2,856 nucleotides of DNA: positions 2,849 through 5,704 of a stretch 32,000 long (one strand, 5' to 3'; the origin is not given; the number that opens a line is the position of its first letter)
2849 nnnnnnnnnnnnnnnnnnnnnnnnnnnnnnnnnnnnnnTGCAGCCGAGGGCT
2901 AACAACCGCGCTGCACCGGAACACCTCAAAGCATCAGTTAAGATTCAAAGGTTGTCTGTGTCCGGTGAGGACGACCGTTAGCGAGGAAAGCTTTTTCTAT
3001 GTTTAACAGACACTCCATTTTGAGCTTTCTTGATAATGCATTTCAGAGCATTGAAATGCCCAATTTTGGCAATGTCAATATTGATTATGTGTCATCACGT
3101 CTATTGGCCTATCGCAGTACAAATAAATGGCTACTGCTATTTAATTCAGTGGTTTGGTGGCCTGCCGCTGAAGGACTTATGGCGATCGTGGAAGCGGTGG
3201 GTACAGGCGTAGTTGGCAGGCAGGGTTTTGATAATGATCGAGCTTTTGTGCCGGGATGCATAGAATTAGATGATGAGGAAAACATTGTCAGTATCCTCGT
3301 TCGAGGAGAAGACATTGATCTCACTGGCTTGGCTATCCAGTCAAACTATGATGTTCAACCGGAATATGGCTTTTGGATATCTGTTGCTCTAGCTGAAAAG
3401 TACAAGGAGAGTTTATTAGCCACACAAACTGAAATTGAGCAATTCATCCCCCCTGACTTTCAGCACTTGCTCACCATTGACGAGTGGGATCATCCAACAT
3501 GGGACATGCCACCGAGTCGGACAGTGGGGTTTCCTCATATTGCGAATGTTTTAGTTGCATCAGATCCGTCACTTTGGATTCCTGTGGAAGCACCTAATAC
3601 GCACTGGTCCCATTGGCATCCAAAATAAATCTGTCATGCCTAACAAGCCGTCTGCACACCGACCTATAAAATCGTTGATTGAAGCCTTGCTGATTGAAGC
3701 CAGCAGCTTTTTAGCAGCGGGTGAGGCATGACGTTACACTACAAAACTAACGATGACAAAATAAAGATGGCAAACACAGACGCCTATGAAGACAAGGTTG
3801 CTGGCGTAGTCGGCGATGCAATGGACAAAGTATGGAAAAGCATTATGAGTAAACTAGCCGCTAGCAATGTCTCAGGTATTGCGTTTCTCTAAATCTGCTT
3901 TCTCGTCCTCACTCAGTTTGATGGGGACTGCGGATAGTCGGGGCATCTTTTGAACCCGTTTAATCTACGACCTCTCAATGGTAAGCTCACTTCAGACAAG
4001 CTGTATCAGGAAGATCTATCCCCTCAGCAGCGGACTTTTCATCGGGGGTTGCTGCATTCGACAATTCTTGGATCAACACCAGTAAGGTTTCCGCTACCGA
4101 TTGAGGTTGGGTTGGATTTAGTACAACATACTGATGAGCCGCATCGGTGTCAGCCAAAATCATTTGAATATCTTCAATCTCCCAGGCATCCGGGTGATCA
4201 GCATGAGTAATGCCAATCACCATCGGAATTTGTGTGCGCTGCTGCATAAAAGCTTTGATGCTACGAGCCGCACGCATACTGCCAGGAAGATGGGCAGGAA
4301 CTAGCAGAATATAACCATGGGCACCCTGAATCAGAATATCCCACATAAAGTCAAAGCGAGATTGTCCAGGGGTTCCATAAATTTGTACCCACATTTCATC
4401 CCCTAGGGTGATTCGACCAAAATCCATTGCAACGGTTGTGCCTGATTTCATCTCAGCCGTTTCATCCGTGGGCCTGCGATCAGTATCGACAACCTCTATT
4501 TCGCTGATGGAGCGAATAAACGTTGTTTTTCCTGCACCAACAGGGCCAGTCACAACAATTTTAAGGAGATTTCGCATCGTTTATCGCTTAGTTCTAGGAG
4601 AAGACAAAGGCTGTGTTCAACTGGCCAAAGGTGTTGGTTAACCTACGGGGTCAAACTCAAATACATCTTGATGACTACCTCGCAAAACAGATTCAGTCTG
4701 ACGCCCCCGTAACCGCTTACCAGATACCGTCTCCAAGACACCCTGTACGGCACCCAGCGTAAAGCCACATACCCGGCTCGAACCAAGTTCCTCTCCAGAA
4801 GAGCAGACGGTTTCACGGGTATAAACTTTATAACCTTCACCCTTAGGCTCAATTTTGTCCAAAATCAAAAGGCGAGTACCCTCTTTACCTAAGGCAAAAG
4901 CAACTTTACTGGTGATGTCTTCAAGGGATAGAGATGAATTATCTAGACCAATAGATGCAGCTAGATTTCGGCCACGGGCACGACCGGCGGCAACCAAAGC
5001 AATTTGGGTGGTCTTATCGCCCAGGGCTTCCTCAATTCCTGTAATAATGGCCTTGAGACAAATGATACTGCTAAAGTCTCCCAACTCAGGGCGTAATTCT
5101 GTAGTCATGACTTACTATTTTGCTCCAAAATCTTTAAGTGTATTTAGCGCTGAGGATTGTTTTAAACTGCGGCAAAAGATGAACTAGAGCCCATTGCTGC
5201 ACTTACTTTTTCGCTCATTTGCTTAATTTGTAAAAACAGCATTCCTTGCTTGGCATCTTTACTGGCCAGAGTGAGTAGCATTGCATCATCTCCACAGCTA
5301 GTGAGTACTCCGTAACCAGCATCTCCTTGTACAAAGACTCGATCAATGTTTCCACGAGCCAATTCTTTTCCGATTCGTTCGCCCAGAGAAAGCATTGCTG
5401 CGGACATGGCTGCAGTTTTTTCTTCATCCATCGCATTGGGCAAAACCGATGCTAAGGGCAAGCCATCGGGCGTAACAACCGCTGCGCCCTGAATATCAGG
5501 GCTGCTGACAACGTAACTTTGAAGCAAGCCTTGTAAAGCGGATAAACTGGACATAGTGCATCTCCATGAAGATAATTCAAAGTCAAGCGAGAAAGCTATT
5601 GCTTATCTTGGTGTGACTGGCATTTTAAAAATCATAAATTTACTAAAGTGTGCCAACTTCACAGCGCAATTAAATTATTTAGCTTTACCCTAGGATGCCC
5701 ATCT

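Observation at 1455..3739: Three attC-like palindromes, each 9-10 nt after a stop codon: candidate integron-type cassette array (no integrase in window)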

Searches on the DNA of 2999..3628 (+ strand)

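Call 62: search_with_rna_model(model_id=R1, sources=[L140, L143, L146, L142, L145], filters=off, max_evalue=10, show_alignments=6)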
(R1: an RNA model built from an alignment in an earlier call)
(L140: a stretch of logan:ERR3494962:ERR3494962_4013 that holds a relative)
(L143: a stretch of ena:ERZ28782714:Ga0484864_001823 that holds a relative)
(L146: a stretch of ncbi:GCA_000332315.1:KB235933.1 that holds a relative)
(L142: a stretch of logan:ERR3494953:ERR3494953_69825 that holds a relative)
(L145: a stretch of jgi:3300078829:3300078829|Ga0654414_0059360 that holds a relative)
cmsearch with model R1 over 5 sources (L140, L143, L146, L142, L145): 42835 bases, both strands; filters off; matches with E-value up to 10: 4.
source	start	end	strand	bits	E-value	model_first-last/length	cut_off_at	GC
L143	8014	8039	-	10.5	1.8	1-88/88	no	0.38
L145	2968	2993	-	10.5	1.8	1-88/88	no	0.38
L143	5067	5096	-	8.1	7.2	1-88/88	no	0.33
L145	21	50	-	8.1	7.2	1-88/88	no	0.33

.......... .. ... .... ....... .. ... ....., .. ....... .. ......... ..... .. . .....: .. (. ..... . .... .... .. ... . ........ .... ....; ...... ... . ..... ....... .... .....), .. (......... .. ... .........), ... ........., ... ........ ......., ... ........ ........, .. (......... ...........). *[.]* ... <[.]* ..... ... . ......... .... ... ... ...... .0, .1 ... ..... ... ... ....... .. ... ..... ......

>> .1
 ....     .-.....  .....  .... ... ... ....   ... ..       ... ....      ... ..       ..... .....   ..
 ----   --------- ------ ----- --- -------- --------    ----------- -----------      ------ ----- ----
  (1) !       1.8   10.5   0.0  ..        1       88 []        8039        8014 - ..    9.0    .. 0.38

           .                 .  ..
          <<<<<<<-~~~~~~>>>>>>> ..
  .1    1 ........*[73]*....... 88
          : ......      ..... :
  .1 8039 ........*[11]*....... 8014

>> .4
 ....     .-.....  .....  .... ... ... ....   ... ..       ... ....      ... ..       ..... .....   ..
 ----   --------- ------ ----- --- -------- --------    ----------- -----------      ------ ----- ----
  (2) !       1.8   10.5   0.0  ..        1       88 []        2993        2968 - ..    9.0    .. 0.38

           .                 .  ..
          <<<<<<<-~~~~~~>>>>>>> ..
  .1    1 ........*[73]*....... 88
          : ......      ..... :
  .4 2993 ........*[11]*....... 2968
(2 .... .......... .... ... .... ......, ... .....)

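Call 68: search_with_rna_model(model_id=R1, sources=[L148, L150, L151, L154, L157, L155], filters=off, max_evalue=5, show_alignments=0)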
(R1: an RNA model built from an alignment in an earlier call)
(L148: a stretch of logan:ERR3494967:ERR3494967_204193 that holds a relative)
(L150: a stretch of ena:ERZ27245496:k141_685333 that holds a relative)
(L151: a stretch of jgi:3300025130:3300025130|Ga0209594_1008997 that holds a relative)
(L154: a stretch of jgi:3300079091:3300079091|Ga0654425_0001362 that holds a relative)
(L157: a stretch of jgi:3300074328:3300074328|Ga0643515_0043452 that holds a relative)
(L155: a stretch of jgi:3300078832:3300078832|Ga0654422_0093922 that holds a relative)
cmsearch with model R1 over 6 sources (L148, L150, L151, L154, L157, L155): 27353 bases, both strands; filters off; matches with E-value up to 5: 7.
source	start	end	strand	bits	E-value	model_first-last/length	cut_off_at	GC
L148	747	833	+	43.3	8.4e-09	1-88/88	no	0.54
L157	2367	2452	+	37.8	2e-07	1-88/88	no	0.48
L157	3106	3193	+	29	3e-05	1-88/88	no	0.52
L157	3765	3822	+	25.8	0.00019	1-88/88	no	0.64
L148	747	833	-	24.9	0.00031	1-88/88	no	0.54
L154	552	637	-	20.1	0.0048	1-88/88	no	0.52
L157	4579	4665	+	19.8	0.0056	1-88/88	no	0.48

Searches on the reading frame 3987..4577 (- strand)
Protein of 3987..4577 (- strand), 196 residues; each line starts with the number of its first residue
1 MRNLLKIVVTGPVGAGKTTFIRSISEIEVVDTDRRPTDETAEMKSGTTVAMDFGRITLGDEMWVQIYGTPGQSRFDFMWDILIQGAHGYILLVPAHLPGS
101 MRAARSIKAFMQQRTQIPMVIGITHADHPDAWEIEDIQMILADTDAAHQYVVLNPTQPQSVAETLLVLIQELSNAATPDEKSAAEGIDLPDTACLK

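Call 9: search_protein_families(library=pfam, proteins=[window:3987-4577:-], max_evalue=0.01)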
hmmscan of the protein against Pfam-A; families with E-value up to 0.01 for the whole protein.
window:3987-4577:- (196 aa): 10 families
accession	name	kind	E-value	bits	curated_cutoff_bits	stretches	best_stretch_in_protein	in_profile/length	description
PF03029.23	ATP_bind_1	-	9.3e-16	58.8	27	1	28-183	49-223/240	Conserved hypothetical ATP binding protein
PF08477.19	Roc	-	1.2e-05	26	27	1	6-127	1-119/119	Ras of Complex, Roc, domain of DAPkinase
PF00009.33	GTP_EFTU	-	3.3e-05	24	26.5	1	3-140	2-142/188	Elongation factor Tu GTP binding domain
PF00071.28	Ras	-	0.00017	21.6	21.6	1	6-135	1-123/162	Ras family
PF01926.29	MMR_HSR1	-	0.00047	20.7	21.9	1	6-121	1-109/113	50S ribosome-binding GTPase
PF13479.12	AAA_24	-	0.00073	19.9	27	1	5-34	3-32/195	AAA domain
PF02492.25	cobW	-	0.0017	18.4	20.7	1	7-25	3-21/180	CobW/HypB/UreG, nucleotide-binding domain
PF13401.12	AAA_22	-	0.004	17.9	27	0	7-29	8-30/130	AAA domain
PF02367.23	TsaE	-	0.0084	16.5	26.6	0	7-27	24-44/128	Threonylcarbamoyl adenosine biosynthesis protein TsaE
PF00735.24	Septin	-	0.0097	15.6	26.2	0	5-45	5-44/280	Septin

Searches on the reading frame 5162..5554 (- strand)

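Call 9: search_protein_families(library=pfam, proteins=[window:5162-5554:-], max_evalue=0.01)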
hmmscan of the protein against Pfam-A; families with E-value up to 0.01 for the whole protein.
window:5162-5554:- (130 aa): 1 family
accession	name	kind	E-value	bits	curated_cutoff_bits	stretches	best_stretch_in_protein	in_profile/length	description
PF03259.23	Robl_LC7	-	6.1e-16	58.4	23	1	9-96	3-90/91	Roadblock/LC7 domain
